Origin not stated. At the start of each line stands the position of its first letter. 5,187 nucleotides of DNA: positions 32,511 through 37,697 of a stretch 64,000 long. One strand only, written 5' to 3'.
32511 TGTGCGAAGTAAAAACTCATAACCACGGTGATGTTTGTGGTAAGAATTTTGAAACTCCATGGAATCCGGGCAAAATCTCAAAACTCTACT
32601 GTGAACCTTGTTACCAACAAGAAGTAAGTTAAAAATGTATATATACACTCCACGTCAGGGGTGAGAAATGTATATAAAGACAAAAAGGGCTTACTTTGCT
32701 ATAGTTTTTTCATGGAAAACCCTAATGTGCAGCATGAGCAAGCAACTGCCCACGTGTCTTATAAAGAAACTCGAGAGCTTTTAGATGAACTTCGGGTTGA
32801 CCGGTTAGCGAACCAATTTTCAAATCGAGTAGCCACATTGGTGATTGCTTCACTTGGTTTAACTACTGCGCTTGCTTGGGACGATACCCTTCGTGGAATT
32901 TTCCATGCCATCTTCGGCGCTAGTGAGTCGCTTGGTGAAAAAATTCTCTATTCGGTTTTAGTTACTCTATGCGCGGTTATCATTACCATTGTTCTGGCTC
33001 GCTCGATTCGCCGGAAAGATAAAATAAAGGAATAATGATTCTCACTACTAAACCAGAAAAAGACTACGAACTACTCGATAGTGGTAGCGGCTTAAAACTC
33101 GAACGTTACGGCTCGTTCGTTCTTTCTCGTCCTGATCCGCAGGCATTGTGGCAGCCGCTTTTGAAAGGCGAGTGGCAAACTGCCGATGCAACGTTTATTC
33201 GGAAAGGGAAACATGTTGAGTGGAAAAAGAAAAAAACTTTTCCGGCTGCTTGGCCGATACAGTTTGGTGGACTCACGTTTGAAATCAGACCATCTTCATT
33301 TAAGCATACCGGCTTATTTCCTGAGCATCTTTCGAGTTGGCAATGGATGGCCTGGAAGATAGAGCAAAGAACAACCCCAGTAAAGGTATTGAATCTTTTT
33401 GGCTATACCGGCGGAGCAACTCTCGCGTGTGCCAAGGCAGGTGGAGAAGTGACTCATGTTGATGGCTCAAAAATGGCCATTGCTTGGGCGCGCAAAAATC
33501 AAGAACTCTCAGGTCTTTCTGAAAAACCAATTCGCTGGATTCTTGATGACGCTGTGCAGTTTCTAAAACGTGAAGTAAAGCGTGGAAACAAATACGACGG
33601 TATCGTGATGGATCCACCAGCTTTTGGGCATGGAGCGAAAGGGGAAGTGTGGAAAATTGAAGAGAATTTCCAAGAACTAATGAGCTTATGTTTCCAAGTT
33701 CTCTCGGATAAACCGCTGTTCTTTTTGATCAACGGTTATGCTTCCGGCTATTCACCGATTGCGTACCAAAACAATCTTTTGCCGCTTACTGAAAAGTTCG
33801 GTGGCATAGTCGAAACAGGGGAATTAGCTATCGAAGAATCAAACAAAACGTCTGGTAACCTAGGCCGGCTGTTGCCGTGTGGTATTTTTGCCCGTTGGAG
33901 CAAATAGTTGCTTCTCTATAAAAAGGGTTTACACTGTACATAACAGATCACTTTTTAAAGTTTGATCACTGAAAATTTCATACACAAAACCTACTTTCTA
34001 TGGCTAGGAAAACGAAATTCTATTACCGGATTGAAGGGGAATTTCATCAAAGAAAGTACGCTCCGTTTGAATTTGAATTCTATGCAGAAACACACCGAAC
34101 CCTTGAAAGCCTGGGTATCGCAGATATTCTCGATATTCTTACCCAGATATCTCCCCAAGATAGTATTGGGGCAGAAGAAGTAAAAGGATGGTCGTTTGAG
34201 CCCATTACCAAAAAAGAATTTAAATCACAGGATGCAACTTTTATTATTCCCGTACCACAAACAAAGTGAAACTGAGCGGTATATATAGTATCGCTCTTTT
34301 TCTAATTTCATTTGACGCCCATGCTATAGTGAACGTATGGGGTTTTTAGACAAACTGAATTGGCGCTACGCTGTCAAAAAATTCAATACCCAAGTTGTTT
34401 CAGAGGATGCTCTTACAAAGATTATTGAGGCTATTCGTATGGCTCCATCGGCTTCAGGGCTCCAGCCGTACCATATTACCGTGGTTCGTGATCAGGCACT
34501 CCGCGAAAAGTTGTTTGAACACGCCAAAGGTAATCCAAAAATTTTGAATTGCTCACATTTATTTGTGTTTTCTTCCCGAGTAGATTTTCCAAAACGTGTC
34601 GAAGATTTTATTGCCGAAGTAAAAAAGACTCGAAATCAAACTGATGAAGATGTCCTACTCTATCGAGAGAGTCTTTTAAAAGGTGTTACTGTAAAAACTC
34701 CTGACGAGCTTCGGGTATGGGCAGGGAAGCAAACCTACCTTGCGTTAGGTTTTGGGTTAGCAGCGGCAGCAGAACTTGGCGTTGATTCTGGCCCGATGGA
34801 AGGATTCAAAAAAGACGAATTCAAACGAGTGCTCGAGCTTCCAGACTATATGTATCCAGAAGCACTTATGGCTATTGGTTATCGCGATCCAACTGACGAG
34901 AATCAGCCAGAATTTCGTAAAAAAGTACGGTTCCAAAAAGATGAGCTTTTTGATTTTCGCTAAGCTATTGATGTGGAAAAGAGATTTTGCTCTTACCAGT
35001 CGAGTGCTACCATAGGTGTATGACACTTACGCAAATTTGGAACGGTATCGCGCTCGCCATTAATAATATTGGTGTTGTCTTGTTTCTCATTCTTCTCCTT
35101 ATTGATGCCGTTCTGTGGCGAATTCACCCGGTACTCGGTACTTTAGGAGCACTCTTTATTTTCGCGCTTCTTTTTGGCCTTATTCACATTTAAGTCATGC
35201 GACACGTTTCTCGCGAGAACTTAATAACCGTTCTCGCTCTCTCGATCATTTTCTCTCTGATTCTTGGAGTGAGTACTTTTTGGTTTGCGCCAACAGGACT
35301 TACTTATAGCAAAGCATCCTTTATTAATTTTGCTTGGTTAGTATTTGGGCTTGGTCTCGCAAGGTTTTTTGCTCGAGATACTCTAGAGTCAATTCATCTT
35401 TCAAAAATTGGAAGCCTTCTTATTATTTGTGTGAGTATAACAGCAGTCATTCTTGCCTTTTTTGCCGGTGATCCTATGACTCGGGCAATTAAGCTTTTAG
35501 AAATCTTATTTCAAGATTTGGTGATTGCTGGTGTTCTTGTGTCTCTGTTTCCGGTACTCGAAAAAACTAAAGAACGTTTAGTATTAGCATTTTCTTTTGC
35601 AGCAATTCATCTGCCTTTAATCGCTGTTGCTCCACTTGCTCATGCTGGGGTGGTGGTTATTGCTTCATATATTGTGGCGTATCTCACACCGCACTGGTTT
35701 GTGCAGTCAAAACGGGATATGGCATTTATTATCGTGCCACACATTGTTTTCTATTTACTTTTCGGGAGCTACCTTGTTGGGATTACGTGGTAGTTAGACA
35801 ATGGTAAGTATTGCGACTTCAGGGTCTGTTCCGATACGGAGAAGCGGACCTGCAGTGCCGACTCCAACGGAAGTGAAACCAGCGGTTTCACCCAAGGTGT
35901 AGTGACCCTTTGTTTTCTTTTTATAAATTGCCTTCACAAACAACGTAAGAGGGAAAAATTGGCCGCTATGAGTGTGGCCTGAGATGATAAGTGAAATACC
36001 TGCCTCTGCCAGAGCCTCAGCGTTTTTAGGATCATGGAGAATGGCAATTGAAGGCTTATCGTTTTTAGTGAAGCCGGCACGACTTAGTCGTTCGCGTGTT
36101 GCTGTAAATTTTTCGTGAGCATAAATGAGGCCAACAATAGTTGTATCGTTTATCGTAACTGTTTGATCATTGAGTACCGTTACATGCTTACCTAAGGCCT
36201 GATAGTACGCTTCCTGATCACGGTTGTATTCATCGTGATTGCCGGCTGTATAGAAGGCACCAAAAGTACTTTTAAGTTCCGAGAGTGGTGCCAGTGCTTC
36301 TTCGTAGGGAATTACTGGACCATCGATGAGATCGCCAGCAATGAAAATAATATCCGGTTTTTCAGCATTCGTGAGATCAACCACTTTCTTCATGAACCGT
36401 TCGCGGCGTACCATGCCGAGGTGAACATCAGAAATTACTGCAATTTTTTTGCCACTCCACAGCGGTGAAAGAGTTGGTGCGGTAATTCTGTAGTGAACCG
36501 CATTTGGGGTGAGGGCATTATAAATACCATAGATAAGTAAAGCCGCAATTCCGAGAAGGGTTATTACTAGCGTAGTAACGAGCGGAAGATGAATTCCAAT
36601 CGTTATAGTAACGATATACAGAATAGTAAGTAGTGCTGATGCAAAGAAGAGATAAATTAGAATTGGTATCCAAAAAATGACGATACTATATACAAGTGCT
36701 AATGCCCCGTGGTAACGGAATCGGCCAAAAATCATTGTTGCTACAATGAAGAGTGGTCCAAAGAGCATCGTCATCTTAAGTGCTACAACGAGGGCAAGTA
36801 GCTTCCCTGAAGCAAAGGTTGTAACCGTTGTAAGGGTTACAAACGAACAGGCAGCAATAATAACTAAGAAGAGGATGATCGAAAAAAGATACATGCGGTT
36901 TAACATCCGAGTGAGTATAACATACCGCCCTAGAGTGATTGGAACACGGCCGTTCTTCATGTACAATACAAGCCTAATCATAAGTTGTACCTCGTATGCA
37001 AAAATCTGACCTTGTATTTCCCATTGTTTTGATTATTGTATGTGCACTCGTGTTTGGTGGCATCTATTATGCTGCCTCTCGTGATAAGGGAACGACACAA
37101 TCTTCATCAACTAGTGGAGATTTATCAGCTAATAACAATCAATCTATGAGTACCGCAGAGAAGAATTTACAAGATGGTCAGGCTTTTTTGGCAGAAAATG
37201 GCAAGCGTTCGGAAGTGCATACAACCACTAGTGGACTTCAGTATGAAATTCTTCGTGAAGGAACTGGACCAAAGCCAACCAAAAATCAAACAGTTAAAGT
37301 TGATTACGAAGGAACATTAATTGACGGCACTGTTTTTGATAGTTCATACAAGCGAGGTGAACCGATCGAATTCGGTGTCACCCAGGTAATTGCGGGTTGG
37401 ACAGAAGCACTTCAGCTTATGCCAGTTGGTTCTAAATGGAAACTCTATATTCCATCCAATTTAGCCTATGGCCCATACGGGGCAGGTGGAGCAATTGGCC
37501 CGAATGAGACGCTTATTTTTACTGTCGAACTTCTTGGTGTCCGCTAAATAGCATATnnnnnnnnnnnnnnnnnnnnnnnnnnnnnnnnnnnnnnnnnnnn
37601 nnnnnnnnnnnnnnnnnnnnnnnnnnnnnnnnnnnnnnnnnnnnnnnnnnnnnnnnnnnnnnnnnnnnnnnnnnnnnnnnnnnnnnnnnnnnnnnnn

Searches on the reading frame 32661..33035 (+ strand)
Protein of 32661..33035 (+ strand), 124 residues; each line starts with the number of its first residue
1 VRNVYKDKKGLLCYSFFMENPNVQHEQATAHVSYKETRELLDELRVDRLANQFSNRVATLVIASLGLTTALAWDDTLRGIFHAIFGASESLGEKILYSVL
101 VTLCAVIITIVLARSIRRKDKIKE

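Call 82: search_protein_families(library=pfam, proteins=[window:32661-33035:+], max_evalue=0.00001)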
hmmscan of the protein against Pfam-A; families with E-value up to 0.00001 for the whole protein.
window:32661-33035:+ (124 aa): 1 family
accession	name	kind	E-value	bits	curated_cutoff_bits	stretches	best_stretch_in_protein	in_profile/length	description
PF18898.5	DUF5654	-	1.6e-13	50.9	23.8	1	51-118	3-70/71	Family of unknown function (DUF5654)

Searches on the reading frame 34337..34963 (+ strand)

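Call 82: search_protein_families(library=pfam, proteins=[window:34337-34963:+], max_evalue=0.00001)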
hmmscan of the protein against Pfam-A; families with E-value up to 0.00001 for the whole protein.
window:34337-34963:+ (208 aa): 1 family
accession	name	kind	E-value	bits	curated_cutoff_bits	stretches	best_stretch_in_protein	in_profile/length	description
PF00881.29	Nitroreductase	-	5.5e-25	88.9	23.5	1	8-182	2-167/167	Nitroreductase family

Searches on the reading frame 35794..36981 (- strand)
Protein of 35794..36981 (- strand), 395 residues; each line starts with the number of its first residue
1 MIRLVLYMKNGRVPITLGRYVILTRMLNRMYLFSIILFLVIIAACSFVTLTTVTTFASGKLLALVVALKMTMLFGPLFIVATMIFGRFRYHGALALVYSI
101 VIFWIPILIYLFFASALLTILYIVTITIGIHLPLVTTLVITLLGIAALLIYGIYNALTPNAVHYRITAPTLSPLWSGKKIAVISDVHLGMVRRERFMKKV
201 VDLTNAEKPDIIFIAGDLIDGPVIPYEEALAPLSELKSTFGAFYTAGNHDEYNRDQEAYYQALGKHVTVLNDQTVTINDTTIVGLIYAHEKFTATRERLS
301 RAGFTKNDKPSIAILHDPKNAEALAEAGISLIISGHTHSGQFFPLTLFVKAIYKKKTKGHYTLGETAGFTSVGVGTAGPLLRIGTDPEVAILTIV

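Call 82: search_protein_families(library=pfam, proteins=[window:35794-36981:-], max_evalue=0.00001)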
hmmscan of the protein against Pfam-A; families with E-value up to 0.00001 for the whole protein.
window:35794-36981:- (395 aa): 2 families
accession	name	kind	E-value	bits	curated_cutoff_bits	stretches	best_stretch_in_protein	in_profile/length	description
PF00149.33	Metallophos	-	3.4e-16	60.7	21.5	1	179-339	2-190/191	Calcineurin-like phosphoesterase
PF12850.12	Metallophos_2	-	3.9e-09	37.1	27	1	179-339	2-118/154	Calcineurin-like phosphoesterase superfamily domain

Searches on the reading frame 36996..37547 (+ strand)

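Call 82: search_protein_families(library=pfam, proteins=[window:36996-37547:+], max_evalue=0.00001)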
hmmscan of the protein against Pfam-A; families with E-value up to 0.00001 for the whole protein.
window:36996-37547:+ (183 aa): 2 families
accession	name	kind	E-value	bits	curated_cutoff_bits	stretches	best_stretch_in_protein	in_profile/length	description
PF00254.34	FKBP_C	-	4.3e-31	107.5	21.1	1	93-180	3-94/94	FKBP-type peptidyl-prolyl cis-trans isomerase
PF01346.23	FKBP_N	-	2.5e-10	41.5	22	1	48-85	60-97/97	Domain amino terminal to FKBP-type peptidyl-prolyl isomerase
